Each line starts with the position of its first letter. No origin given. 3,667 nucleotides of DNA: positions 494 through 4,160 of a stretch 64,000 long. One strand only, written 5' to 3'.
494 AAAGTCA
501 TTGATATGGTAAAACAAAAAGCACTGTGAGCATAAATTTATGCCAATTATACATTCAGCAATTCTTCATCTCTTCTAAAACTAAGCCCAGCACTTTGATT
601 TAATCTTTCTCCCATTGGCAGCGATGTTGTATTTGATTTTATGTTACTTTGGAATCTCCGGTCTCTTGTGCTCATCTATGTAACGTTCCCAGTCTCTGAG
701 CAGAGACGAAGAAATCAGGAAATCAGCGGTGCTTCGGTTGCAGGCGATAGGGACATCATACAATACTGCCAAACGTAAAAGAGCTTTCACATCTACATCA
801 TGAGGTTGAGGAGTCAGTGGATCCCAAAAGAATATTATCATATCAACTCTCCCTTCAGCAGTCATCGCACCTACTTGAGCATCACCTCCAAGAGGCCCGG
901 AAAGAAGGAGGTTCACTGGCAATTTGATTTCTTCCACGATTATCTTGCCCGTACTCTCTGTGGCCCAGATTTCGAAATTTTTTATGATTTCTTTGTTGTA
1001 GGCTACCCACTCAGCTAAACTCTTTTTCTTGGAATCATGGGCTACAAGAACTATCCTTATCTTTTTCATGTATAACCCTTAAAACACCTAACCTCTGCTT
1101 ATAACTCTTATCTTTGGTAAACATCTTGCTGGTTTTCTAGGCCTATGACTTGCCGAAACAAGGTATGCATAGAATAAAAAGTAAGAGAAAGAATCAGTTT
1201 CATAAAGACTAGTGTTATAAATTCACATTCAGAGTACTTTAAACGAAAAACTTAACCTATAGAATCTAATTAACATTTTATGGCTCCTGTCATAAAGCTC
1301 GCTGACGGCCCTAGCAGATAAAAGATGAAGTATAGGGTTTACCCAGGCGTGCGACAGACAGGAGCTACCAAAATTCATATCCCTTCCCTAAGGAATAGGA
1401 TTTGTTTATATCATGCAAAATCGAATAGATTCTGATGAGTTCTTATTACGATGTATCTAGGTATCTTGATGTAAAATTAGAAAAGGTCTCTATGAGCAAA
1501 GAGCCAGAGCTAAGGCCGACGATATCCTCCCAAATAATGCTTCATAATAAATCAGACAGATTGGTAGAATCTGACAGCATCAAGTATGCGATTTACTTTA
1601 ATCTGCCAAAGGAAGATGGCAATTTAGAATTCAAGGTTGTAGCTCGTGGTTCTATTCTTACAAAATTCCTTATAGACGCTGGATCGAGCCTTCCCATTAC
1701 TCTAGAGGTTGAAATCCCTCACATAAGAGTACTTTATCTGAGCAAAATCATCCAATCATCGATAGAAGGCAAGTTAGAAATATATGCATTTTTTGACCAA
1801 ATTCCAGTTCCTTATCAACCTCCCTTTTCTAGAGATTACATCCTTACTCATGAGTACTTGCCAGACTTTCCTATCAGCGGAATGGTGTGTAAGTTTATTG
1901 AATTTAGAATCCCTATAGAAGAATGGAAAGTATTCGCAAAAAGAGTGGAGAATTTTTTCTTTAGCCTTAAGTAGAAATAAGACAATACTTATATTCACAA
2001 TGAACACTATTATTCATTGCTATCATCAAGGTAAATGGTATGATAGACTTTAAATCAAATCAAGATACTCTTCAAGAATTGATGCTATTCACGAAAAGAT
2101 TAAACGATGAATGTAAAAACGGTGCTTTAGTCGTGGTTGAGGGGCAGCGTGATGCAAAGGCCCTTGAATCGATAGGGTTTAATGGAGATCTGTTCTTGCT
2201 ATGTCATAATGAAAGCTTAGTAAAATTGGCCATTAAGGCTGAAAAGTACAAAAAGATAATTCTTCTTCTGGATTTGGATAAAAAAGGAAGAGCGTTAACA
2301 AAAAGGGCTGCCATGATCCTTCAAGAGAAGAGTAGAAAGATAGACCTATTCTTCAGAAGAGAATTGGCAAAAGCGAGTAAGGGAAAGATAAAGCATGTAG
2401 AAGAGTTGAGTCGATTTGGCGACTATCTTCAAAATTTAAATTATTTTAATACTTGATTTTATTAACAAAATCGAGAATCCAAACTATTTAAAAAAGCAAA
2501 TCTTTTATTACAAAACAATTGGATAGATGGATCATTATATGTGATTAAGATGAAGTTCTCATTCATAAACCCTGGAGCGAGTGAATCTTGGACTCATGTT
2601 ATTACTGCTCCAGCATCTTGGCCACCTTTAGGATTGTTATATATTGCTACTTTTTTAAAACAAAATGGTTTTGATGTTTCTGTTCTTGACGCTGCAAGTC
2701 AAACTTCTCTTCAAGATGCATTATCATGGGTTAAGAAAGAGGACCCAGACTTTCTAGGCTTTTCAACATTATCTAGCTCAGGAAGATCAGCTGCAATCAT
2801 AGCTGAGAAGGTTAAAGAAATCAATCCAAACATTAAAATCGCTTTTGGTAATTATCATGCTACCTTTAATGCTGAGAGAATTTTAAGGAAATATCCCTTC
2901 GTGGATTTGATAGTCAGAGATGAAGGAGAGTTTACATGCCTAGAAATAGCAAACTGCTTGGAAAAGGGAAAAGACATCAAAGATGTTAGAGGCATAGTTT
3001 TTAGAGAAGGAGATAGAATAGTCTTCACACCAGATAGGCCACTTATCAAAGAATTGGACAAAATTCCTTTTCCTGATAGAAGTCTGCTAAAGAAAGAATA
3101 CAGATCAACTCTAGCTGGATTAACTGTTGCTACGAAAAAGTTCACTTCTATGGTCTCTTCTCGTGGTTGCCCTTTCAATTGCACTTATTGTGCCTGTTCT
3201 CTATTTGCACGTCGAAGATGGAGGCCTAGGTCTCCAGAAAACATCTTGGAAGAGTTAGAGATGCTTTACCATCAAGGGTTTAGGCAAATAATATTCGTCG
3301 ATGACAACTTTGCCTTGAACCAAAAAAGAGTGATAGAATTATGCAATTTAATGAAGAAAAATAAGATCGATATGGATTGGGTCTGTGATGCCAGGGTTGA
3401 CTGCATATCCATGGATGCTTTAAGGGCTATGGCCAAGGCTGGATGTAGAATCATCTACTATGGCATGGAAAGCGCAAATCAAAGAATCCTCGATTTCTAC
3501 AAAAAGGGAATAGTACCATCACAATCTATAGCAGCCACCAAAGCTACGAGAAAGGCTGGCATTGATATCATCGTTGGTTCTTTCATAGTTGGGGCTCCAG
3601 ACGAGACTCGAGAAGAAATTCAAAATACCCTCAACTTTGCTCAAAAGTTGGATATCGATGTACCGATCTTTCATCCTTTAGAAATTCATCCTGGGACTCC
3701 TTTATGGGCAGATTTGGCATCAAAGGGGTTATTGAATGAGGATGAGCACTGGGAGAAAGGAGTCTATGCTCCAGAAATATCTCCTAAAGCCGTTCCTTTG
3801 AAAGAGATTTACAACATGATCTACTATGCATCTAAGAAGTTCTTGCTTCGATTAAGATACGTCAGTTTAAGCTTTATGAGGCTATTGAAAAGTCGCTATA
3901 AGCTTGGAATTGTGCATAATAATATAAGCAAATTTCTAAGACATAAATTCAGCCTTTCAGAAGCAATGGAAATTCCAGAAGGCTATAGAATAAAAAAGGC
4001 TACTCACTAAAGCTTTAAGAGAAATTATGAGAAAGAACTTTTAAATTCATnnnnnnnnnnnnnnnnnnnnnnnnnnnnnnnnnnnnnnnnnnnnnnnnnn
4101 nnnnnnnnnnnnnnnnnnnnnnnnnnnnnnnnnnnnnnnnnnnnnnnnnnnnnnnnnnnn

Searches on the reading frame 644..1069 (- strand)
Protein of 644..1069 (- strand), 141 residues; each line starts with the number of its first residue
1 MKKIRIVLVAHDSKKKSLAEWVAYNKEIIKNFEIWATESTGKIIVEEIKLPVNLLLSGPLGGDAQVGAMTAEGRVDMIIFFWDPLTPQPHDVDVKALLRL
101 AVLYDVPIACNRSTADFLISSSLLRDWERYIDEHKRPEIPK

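Call 3: search_protein_families(library=pfam, proteins=[window:644-1069:-], max_evalue=1)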
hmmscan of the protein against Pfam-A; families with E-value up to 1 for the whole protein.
window:644-1069:- (141 aa): 1 family
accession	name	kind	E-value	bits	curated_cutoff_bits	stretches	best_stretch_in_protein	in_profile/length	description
PF02142.27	MGS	-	2.5e-14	53.6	24.1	1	21-109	5-93/94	MGS-like domain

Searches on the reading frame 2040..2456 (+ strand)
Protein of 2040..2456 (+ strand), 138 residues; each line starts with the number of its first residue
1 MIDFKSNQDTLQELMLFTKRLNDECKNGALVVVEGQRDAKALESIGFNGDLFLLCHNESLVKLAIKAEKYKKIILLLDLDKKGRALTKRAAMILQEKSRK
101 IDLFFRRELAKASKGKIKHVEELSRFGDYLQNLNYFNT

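Call 3: search_protein_families(library=pfam, proteins=[window:2040-2456:+], max_evalue=1)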
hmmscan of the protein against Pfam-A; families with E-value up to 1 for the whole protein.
window:2040-2456:+ (138 aa): 4 families
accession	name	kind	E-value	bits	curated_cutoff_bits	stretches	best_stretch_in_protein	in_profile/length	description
PF01751.28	Toprim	-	6.8e-11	42.6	23.1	1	30-97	2-83/96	Toprim domain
PF13662.12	Toprim_4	-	8.8e-07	29.5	25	1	29-97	2-77/85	Toprim domain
PF13155.12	Toprim_2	-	1.4e-05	25.8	22.1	1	31-98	1-70/88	Toprim-like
PF13362.12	Toprim_3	-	0.00015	22.6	27.2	1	30-101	2-74/95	Toprim domain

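Call 4: search_protein_families(library=ncbifam, proteins=[window:2040-2456:+], max_evalue=1)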
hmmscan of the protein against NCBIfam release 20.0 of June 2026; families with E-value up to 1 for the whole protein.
window:2040-2456:+ (138 aa): 8 families
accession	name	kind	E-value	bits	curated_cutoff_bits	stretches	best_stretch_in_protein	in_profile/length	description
NF003090.0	PRK04017.1-1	equivalog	2.4e-16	59.7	120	1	27-124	20-115/132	hypothetical protein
NF003091.0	PRK04017.1-2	equivalog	1.7e-15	57.1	129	1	3-124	10-131/151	hypothetical protein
NF003092.0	PRK04017.1-3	equivalog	3.8e-14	52.8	193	1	19-130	12-118/125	hypothetical protein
NF003094.0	PRK04017.1-5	equivalog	2.9e-12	46.8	124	1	9-124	5-120/128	hypothetical protein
NF003093.0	PRK04017.1-4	equivalog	4.1e-12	46.4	160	1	19-127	14-123/138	hypothetical protein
TIGR01391.1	dnaG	equivalog_domain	3.9e-05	22.7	283.6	1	17-103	246-332/414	DNA primase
TIGR00334.1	5S_RNA_mat_M5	equivalog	0.00031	20.9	110.65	1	30-113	5-87/174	ribonuclease M5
NF045999.1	MAG1140_fam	equivalog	0.025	14.8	35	1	63-117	28-82/126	MAG1140 family protein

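Call 67: search_protein_families(library=padloc, proteins=[window:2040-2456:+], max_evalue=0.01)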
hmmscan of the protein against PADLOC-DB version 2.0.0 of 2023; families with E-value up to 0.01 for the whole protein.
window:2040-2456:+ (138 aa): 0 families

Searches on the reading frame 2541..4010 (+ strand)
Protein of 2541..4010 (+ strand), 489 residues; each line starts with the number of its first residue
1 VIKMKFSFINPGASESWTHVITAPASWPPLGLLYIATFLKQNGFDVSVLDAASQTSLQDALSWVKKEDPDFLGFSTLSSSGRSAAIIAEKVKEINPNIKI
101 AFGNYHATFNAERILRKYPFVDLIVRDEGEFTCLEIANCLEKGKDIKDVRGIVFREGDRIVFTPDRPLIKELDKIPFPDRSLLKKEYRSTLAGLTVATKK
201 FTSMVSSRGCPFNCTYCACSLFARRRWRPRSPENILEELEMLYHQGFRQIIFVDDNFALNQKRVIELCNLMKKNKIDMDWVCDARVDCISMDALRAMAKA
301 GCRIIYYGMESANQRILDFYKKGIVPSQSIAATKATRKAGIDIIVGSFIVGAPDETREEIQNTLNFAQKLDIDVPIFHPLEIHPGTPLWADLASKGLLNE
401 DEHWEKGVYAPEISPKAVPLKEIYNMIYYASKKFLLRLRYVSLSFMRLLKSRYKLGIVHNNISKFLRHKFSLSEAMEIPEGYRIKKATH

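Call 3: search_protein_families(library=pfam, proteins=[window:2541-4010:+], max_evalue=1)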
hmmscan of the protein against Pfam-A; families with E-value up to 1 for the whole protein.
window:2541-4010:+ (489 aa): 3 families
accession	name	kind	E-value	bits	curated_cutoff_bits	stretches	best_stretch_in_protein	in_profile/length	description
PF04055.27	Radical_SAM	-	8.7e-27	94.7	29.5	1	205-367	2-166/166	Radical SAM superfamily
PF02310.24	B12-binding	-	6.7e-24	84.5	32.1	1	20-135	5-119/121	B12 binding domain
PF13353.11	Fer4_12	-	0.2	12.4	22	1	207-281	12-87/137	4Fe-4S single cluster domain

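Call 4: search_protein_families(library=ncbifam, proteins=[window:2541-4010:+], max_evalue=1)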
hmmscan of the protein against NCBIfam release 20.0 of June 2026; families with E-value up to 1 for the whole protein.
window:2541-4010:+ (489 aa): 49 families (the best 25 are shown)
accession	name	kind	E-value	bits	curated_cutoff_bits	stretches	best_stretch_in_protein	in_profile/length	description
TIGR03471.1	HpnJ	equivalog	8.3e-67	226.1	577.6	1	11-455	16-453/472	hopanoid biosynthesis associated radical SAM protein HpnJ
TIGR02026.1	BchE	equivalog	1.2e-61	209.2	481.35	1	24-463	17-457/497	magnesium-protoporphyrin IX monomethyl ester anaerobic oxidative cyclase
NF050148.1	rSAM_ApyD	equivalog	3.7e-56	190.8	750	1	28-394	24-395/645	RiPP biosynthesis radical SAM protein ApyD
TIGR04479.1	bcpD_PhpK_rSAM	subfamily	1.7e-41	142.2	600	1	30-397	73-436/504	PhpK family radical SAM P-methyltransferase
NF038361.1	rSAM_Sden_1168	equivalog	3.5e-38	131.5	575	1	28-373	84-454/560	Sden_1168 family B12-binding radical SAM P-methyltransferase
TIGR04367.1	HpnR_B12_rSAM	equivalog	2.3e-36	125.4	650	1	28-428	21-406/490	hopanoid C-3 methylase HpnR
TIGR04190.1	B12_SAM_Ta0216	equivalog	1.1e-34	120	500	1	29-370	37-394/554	TIGR04190 family B12-binding domain/radical SAM domain protein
TIGR03975.1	rSAM_ocin_1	subfamily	1.3e-34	119.8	281.85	1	56-370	116-430/606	RiPP maturation radical SAM C-methyltransferase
TIGR04014.1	B12_SAM_MJ_0865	equivalog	6e-32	111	360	1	31-389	13-355/434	methyl-coenzyme M reductase glutamine C-methyltransferase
TIGR04072.2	rSAM_ladder_B12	equivalog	2.6e-31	108.7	360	1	21-411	10-393/443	lipid biosynthesis B12-binding/radical SAM protein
NF033712.0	B12_rSAM_KedN5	subfamily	3.8e-30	104.7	700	1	45-261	38-255/624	KedN5 family methylcobalamin-dependent radical SAM C-methyltransferase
NF033070.1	rSAM_AprD4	equivalog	6.7e-28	97.8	500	1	170-389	168-387/456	AprD4 family radical SAM diol-dehydratase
TIGR04013.1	B12_SAM_MJ_1487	hypoth_equivalog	2.8e-25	89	251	1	54-390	28-355/382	TIGR04013 family B12-binding domain/radical SAM domain-containing protein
TIGR04385.1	B12_rSAM_cofa1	equivalog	1.7e-24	86.8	450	1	29-370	20-364/438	B12 lower ligand biosynthesis radical SAM protein BzaD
NF040542.1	rSAM_RCCLKC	equivalog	3.9e-24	85.6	450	1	27-373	11-353/423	arsinothricin biosynthesis radical SAM protein ArsL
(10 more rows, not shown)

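Call 67: search_protein_families(library=padloc, proteins=[window:2541-4010:+], max_evalue=0.01)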
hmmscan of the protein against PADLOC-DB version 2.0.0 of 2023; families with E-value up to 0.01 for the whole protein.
window:2541-4010:+ (489 aa): 1 family
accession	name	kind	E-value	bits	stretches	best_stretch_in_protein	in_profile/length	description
PDLC04689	PDC-M51A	-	7.1e-16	56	1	62-401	66-383/420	-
